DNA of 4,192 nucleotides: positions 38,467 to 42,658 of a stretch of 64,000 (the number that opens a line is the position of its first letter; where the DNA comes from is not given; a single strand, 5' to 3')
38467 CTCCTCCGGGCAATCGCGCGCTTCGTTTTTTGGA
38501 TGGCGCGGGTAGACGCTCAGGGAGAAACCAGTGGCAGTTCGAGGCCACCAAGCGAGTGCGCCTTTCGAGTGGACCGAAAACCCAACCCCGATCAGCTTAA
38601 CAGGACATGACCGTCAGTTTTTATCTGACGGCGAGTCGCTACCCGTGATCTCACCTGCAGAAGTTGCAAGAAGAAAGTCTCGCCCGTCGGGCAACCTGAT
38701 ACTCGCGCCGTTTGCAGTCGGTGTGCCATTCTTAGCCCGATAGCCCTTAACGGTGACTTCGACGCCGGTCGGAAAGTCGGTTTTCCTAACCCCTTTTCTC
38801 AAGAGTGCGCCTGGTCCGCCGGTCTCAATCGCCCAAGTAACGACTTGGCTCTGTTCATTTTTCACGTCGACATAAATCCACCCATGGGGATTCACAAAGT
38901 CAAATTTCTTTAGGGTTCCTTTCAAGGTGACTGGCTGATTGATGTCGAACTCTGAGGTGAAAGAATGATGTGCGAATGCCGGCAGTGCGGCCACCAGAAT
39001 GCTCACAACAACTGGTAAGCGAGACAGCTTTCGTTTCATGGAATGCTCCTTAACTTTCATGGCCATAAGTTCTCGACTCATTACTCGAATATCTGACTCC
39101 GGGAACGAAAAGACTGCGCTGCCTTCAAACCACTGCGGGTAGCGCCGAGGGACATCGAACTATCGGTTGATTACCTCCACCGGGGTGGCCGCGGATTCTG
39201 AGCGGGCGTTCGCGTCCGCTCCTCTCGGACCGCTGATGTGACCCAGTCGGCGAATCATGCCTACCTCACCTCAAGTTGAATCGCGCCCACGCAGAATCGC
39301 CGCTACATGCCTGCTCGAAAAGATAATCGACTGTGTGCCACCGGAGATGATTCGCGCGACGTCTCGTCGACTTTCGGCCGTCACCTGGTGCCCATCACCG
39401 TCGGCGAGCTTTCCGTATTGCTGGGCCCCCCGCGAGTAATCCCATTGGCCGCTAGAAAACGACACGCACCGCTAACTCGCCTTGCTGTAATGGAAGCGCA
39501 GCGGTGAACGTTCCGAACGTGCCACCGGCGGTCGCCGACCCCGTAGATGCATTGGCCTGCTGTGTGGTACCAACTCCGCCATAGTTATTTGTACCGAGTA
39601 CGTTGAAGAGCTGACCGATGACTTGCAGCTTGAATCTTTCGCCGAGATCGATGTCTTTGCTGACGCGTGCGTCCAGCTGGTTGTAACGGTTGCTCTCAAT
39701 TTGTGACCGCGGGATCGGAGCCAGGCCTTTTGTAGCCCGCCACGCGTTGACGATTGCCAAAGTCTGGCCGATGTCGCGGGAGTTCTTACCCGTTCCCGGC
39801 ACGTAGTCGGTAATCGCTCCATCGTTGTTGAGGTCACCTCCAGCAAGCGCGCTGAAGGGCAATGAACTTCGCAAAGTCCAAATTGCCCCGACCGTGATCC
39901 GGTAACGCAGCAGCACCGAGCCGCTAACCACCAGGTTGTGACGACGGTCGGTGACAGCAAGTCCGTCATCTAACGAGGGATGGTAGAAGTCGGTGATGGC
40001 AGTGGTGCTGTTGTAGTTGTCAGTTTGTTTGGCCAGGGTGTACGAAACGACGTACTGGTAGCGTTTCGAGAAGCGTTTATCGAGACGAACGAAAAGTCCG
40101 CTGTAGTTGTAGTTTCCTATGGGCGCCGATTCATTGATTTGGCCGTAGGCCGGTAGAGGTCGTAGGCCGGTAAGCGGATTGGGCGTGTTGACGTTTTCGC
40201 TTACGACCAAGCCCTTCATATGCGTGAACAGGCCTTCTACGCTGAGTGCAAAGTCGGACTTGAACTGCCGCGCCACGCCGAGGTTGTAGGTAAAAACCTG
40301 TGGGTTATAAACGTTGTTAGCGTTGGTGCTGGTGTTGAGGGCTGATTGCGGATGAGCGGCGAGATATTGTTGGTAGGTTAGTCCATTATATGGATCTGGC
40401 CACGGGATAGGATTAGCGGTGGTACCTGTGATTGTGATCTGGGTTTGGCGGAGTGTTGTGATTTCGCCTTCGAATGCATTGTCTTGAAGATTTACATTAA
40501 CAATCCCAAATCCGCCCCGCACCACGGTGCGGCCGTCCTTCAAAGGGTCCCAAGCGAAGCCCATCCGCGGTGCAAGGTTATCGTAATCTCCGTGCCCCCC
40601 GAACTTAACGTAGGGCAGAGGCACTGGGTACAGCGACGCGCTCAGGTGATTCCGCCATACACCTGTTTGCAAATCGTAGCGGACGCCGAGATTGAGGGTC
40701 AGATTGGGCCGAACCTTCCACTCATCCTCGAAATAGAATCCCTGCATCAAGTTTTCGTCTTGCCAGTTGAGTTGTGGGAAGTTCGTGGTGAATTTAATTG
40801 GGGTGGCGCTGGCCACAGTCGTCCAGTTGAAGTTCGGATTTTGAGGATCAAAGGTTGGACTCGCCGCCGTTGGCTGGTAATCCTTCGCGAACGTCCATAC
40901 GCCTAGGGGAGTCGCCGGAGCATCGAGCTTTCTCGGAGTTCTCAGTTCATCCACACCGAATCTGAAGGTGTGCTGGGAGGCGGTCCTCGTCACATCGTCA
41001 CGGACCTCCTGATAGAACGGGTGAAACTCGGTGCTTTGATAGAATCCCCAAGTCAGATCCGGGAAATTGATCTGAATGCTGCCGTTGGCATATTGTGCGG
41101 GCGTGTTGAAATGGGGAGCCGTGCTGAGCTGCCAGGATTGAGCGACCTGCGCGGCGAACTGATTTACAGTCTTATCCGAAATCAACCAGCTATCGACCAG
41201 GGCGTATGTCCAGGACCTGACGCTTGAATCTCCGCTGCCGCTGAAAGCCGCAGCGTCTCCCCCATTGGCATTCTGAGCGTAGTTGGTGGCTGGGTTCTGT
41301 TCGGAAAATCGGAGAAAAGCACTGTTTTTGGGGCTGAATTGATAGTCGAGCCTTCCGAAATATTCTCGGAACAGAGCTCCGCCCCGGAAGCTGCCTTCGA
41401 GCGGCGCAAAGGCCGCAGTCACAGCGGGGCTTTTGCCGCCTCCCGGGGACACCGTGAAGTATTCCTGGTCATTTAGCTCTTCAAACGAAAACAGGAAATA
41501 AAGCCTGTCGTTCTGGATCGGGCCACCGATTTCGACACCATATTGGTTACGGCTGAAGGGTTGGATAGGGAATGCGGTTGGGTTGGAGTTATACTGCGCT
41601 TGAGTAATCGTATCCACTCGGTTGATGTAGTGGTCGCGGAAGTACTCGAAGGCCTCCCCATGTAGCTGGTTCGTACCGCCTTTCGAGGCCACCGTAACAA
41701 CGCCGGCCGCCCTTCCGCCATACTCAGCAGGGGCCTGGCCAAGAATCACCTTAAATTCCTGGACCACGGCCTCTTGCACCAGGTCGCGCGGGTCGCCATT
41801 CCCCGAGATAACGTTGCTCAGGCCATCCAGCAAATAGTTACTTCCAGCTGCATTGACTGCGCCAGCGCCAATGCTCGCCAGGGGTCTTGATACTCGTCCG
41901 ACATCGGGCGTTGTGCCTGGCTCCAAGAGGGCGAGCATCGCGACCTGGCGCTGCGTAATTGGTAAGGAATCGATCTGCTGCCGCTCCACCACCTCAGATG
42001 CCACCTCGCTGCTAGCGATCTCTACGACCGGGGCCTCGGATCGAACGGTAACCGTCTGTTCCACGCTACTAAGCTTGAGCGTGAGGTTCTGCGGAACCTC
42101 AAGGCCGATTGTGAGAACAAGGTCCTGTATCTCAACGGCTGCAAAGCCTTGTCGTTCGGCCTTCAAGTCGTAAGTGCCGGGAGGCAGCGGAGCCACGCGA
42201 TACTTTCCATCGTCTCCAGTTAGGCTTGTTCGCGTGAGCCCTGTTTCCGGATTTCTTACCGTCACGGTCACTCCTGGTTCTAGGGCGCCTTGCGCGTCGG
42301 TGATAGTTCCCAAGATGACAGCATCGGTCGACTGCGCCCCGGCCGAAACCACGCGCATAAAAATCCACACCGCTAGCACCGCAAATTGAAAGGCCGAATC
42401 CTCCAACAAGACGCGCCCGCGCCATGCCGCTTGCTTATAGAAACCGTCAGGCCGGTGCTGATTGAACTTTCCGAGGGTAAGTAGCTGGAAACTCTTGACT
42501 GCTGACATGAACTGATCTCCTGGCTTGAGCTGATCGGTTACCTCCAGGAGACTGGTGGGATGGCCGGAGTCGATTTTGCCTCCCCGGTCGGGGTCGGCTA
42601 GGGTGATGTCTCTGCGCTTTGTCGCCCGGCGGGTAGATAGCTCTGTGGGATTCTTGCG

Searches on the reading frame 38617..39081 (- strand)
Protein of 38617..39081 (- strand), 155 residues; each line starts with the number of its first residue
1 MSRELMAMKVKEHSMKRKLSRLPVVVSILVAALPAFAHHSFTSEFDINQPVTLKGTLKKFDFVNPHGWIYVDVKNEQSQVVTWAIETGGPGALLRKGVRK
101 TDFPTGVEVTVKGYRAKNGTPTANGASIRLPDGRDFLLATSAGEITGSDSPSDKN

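Call 12: search_protein_families(library=pfam, proteins=[window:38617-39081:-])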
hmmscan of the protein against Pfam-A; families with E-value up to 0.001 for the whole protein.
window:38617-39081:- (155 aa): 1 family
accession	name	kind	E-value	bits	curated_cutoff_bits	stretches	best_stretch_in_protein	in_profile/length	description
PF19649.4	DUF6152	-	4.3e-30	104.1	27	1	29-121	3-94/98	Family of unknown function (DUF6152)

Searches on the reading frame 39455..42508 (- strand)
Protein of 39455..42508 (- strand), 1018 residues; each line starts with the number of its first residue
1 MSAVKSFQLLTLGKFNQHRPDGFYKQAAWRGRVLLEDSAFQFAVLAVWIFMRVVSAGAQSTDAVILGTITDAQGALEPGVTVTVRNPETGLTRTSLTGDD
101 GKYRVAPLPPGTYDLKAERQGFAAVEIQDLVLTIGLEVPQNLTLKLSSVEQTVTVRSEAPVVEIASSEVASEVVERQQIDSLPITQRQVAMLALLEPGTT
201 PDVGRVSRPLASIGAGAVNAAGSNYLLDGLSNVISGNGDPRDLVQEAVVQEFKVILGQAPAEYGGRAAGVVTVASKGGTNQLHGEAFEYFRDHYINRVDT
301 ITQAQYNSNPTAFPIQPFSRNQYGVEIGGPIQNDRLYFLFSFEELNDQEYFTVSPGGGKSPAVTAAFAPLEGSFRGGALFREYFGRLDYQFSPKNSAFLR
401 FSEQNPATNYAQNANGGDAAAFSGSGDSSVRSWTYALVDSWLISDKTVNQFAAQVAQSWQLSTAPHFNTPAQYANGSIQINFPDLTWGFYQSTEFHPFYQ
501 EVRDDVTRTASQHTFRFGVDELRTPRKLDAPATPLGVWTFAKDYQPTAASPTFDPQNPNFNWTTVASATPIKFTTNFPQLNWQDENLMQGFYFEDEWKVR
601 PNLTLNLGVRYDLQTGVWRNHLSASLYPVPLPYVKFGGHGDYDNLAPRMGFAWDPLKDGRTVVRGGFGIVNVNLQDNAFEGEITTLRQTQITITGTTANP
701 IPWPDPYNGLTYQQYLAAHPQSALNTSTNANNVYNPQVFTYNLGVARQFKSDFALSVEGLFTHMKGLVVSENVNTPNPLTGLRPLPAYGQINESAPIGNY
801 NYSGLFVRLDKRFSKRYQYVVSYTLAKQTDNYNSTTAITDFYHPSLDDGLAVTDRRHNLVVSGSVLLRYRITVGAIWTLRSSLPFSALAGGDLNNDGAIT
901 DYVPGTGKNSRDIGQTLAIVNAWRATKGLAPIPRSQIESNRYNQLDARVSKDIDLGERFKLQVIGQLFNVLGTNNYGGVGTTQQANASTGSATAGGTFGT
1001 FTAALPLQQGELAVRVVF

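Call 12: search_protein_families(library=pfam, proteins=[window:39455-42508:-])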
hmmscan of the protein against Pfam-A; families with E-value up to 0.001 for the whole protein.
window:39455-42508:- (1018 aa): 4 families
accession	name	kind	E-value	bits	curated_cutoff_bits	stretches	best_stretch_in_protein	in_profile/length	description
PF25183.1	OMP_b-brl_4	-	1.6e-91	308.5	30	2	381-995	155-830/838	Outer membrane beta barrel domain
PF13620.12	CarboxypepD_reg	-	2.1e-18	66.9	32.3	1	65-145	2-82/82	Carboxypeptidase regulatory-like domain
PF13715.12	CarbopepD_reg_2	-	0.00021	21.7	32.2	1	66-128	2-61/88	CarboxypepD_reg-like domain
PF22902.2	NOMO1-like_9th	-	0.00069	19.8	27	0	79-127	15-65/75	BOS complex subunit NOMO1-like, beta sandwich domain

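Call 16: find_related_loci(query=window:39455-42508:-, collection=genome_contigs, flank=4000)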
Query window:39455-42508:- (1018 aa) in genome_contigs; peptide patterns used: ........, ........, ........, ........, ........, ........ (x = any residue, [..] = any of these).
64 stretches matched a pattern; 4 encode a relative of the query (tblastn E <= 1e-3); 4 distinct loci.
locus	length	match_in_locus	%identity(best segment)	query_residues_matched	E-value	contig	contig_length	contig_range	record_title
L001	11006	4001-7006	50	38-1018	0e+0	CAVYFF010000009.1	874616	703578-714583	MAG: uncultured Acidobacteriaceae bacterium isolate MFD04463.bin.2.80 genome assembly, contig: contig_5555, whole genome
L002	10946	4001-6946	51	54-1018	0e+0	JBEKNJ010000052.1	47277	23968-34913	MAG: Acidobacteriaceae bacterium isolate SPRUCE 414 SPRUCE_414_52, whole genome shotgun sequence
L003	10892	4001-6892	49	42-1018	0e+0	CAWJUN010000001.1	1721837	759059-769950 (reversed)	MAG: uncultured Acidobacteriaceae bacterium isolate MFD09671.bin.1.186 genome assembly, contig: contig_11212, whole geno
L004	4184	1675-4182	47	32-880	0e+0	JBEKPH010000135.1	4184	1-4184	MAG: Terriglobales bacterium isolate SPRUCE 45 SPRUCE_45_135, whole genome shotgun sequence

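Call 26: find_homologous_proteins(query=window:39455-42508:-, max_evalue=1e-100)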
Query window:39455-42508:- (1018 aa): 36 proteins with E <= 1e-100 among 8000 candidates.
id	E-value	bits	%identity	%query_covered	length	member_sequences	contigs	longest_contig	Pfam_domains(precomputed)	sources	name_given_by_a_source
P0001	0.0e+0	2326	100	100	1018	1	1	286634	PF25183.2,PF13620.13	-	-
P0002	0.0e+0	1553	70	95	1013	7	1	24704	PF13715.13,PF25183.2,PF13620.13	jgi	jgi:outer membrane receptor protein involved in Fe transport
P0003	0.0e+0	1539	69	96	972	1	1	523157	PF13715.13,PF25183.2,PF13620.13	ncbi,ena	-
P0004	0.0e+0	1532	69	97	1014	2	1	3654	PF25183.2,PF13620.13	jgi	jgi:hypothetical protein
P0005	0.0e+0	1528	69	97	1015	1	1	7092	PF13715.13,PF25183.2,PF13620.13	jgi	jgi:hypothetical protein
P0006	0.0e+0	1440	64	98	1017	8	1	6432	PF13715.13,PF25183.2,PF13620.13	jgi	jgi:hypothetical protein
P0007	0.0e+0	1426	64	96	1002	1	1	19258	PF13715.13,PF25183.2,PF13620.13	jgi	jgi:hypothetical protein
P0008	0.0e+0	1419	63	100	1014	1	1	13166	PF13715.13,PF25183.2,PF17802.8,PF13620.13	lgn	-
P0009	0.0e+0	1402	66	95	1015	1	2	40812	PF13715.13,PF25183.2,PF13620.13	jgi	jgi:hypothetical protein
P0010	0.0e+0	1349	62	98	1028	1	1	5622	PF25183.2,PF13620.13,PF00593.31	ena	-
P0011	0.0e+0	1150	55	95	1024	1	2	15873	PF13715.13,PF25183.2,PF13620.13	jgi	jgi:hypothetical protein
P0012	0.0e+0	1148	55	95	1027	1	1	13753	PF13715.13,PF25183.2,PF13620.13,PF22904.4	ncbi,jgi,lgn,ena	jgi:outer membrane receptor protein involved in Fe transport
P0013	0.0e+0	1119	69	70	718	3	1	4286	PF25183.2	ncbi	ncbi:MAG: hypothetical protein ABSA96_19910, partial [Candidatus Acidiferrales bacterium]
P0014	0.0e+0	1114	54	95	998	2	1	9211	PF13715.13,PF25183.2,PF13620.13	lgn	-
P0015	0.0e+0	1067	51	98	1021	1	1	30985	PF13715.13,PF25183.2,PF13620.13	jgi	jgi:Carboxypeptidase regulatory-like domain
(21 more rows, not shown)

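Call 27: find_encoding_contigs(protein=P0002, flank=5000, max_places=2)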
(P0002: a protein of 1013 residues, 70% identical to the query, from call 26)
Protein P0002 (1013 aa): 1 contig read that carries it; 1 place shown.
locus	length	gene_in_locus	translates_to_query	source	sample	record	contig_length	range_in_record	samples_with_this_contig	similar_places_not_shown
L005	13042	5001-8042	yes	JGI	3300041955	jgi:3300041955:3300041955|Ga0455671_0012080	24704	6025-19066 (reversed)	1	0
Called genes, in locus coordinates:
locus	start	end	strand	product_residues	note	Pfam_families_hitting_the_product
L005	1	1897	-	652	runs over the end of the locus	PF00155:Aminotran_1_2 (weak), PF00266:Aminotran_5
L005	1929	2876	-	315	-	PF19307:SrpI-like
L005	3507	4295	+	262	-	PF01925:TauE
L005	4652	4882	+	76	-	PF10055:DUF2292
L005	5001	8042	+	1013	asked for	PF13620:CarboxypepD_reg, PF13715:CarbopepD_reg_2 (weak), PF25183:OMP_b-brl_4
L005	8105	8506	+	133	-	PF19649:DUF6152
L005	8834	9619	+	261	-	PF00005:ABC_tran, PF13304:AAA_21 (faint)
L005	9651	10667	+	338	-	PF13379:NMT1_2, PF09084:NMT1, PF12974:Phosphonate-bd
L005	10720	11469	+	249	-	PF00528:BPD_transp_1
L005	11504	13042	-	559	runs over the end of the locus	PF00581:Rhodanese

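Call 28: find_encoding_contigs(protein=P0003, flank=5000, max_places=2)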
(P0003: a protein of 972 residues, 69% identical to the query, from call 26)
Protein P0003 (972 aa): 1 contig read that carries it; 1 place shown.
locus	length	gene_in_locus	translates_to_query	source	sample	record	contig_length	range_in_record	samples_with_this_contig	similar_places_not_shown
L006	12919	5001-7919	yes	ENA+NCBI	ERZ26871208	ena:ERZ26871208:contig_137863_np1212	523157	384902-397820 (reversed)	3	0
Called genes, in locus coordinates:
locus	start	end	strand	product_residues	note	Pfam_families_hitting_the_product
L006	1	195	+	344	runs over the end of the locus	PF08240:ADH_N, PF16912:Glu_dehyd_C (weak), PF00107:ADH_zinc_N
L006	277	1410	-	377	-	PF00248:Aldo_ket_red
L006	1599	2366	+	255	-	-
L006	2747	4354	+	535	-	PF00581:Rhodanese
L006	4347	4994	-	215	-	-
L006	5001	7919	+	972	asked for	PF13620:CarboxypepD_reg, PF13715:CarbopepD_reg_2 (faint), PF25183:OMP_b-brl_4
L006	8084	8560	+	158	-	PF00190:Cupin_1 (weak), PF07883:Cupin_2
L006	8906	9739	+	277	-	-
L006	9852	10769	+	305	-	-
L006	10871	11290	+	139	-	PF19649:DUF6152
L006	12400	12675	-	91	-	-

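Call 29: find_encoding_contigs(protein=P0009, flank=5000, max_places=2)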
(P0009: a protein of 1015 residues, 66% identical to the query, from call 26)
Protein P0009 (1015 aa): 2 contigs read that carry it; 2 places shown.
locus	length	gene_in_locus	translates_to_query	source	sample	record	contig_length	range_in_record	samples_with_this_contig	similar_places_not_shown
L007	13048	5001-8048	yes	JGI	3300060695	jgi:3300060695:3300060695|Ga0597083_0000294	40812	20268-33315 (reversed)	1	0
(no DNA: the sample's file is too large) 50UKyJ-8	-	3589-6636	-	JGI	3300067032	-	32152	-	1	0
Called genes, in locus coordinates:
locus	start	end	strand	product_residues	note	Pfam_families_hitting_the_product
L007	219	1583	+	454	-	PF01053:Cys_Met_Meta_PP, PF01041:DegT_DnrJ_EryC1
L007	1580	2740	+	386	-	PF00561:Abhydrolase_1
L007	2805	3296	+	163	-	-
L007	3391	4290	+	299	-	PF07920:DUF1684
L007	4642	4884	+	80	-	PF10055:DUF2292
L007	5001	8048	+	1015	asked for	PF13620:CarboxypepD_reg, PF13715:CarbopepD_reg_2, PF25183:OMP_b-brl_4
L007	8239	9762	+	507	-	PF00753:Lactamase_B (weak)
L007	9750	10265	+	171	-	PF19649:DUF6152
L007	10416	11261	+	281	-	PF00005:ABC_tran, PF13304:AAA_21 (faint)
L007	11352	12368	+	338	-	PF13379:NMT1_2, PF09084:NMT1, PF12974:Phosphonate-bd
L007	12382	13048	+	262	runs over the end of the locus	PF00528:BPD_transp_1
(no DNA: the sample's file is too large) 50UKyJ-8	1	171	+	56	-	?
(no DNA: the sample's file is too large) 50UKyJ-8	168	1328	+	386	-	PF00561:Abhydrolase_1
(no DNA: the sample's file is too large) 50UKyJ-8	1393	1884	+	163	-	-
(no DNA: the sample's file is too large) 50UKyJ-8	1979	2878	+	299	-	PF07920:DUF1684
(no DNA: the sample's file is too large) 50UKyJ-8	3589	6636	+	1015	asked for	PF13620:CarboxypepD_reg, PF13715:CarbopepD_reg_2, PF25183:OMP_b-brl_4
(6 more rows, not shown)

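Call 62: find_encoding_contigs(protein=P0007, flank=3000, max_places=1)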
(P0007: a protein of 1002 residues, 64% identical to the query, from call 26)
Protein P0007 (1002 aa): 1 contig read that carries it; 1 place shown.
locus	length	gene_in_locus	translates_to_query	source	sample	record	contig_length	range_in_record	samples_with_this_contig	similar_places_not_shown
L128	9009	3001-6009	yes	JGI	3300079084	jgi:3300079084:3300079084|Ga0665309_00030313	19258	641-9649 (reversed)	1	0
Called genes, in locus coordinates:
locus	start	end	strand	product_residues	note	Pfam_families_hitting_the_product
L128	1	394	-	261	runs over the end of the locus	-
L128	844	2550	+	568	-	PF13086:AAA_11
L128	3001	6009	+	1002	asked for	PF13620:CarboxypepD_reg, PF13715:CarbopepD_reg_2 (weak), PF25183:OMP_b-brl_4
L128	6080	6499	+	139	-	PF19649:DUF6152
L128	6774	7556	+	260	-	PF00005:ABC_tran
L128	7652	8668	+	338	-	PF13379:NMT1_2, PF09084:NMT1, PF12974:Phosphonate-bd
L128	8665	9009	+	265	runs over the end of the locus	PF00528:BPD_transp_1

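Call 63: find_encoding_contigs(protein=P0008, flank=3000, max_places=1)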
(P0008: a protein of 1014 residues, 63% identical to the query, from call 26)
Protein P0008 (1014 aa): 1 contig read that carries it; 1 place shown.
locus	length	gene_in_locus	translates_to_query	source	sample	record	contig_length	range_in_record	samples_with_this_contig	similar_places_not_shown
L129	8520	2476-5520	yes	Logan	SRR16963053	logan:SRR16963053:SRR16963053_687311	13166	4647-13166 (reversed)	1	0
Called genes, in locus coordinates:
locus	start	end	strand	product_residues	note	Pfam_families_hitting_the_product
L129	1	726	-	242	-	?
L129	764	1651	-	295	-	PF02668:TauD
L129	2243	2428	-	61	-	-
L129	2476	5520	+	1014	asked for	PF13620:CarboxypepD_reg, PF17802:SpaA (weak), PF13715:CarbopepD_reg_2 (weak), PF25183:OMP_b-brl_4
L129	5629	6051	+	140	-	PF19649:DUF6152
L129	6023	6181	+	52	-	-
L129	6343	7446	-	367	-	PF00578:AhpC-TSA, PF08534:Redoxin, PF11412:DsbD_N (weak)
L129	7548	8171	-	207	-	-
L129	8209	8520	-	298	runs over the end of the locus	-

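Call 64: find_encoding_contigs(protein=P0012, flank=3000, max_places=1)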
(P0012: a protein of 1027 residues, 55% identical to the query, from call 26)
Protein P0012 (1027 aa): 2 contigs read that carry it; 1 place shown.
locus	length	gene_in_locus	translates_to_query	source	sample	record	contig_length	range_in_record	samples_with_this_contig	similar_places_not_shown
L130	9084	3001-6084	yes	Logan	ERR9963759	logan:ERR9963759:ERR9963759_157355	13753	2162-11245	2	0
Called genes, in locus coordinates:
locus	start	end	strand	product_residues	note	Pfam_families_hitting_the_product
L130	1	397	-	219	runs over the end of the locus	PF05995:CDO_I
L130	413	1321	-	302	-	-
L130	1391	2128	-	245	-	-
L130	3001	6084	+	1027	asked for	PF13620:CarboxypepD_reg, PF13715:CarbopepD_reg_2, PF22904:NOMO1-like_2nd (faint), PF25183:OMP_b-brl_4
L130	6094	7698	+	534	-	PF00753:Lactamase_B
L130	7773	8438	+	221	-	-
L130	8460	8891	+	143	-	PF19649:DUF6152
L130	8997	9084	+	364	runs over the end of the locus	PF00578:AhpC-TSA, PF08534:Redoxin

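Call 65: find_encoding_contigs(protein=P0015, flank=3000, max_places=1)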
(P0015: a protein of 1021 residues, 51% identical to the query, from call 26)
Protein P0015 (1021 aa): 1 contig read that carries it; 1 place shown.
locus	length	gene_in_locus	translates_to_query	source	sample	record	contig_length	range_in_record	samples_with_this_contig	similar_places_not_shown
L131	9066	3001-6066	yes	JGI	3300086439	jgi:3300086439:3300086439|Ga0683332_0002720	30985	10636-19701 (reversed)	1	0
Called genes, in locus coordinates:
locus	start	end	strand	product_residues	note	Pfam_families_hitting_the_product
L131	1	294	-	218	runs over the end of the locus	PF05995:CDO_I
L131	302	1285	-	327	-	-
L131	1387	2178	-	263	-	-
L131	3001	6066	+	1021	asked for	PF13620:CarboxypepD_reg, PF13715:CarbopepD_reg_2 (weak), PF25183:OMP_b-brl_4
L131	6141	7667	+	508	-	PF00753:Lactamase_B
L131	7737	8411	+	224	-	-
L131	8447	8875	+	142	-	PF19649:DUF6152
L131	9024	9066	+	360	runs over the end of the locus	PF08534:Redoxin, PF00578:AhpC-TSA, PF11412:DsbD_N (weak)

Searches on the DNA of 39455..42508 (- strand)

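Call 70: build_rna_model(alignment_id=A2)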
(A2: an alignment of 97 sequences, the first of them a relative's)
Model R1 built from alignment A2 (97 sequences, 163 columns); structure: RNAalifold consensus.
model positions 131; base pairs 7; branch points 0; effective number of sequences 5.87; information 0.59 bits per position. Calibrated on 0.2 Mb of random sequence (short: E-values are rough).
structure used (alignment columns):
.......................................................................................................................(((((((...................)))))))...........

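Call 71: search_with_rna_model(model_id=R1, sources=[window, L001, L002, L003, L004, L128, L129, L130, L131], max_evalue=1, show_alignments=3)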
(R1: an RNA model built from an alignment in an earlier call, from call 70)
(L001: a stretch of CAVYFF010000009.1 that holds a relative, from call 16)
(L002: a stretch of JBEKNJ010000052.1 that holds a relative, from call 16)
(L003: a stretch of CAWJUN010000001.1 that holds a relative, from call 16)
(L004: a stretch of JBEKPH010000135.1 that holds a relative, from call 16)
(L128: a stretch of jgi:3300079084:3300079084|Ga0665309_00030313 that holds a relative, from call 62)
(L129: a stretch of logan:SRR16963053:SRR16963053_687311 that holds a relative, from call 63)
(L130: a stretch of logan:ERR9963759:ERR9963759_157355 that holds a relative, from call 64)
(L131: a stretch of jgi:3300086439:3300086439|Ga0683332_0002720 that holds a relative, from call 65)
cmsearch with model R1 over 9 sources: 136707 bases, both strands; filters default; matches with E-value up to 1: 7.
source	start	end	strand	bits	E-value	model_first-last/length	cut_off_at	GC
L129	1696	1826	-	75.4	1.7e-15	1-131/131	no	0.47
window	42663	42785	-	69.2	4.4e-14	1-131/131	no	0.52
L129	2209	2335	+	63.9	6.8e-13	1-131/131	no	0.54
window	43100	43240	+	58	1.4e-11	1-131/131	no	0.52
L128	2721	2856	+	26.9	0.00014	1-131/131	no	0.54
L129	2292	2324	-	14.2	0.1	90-120/131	no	0.67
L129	1707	1739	+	13.3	0.17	90-121/131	no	0.7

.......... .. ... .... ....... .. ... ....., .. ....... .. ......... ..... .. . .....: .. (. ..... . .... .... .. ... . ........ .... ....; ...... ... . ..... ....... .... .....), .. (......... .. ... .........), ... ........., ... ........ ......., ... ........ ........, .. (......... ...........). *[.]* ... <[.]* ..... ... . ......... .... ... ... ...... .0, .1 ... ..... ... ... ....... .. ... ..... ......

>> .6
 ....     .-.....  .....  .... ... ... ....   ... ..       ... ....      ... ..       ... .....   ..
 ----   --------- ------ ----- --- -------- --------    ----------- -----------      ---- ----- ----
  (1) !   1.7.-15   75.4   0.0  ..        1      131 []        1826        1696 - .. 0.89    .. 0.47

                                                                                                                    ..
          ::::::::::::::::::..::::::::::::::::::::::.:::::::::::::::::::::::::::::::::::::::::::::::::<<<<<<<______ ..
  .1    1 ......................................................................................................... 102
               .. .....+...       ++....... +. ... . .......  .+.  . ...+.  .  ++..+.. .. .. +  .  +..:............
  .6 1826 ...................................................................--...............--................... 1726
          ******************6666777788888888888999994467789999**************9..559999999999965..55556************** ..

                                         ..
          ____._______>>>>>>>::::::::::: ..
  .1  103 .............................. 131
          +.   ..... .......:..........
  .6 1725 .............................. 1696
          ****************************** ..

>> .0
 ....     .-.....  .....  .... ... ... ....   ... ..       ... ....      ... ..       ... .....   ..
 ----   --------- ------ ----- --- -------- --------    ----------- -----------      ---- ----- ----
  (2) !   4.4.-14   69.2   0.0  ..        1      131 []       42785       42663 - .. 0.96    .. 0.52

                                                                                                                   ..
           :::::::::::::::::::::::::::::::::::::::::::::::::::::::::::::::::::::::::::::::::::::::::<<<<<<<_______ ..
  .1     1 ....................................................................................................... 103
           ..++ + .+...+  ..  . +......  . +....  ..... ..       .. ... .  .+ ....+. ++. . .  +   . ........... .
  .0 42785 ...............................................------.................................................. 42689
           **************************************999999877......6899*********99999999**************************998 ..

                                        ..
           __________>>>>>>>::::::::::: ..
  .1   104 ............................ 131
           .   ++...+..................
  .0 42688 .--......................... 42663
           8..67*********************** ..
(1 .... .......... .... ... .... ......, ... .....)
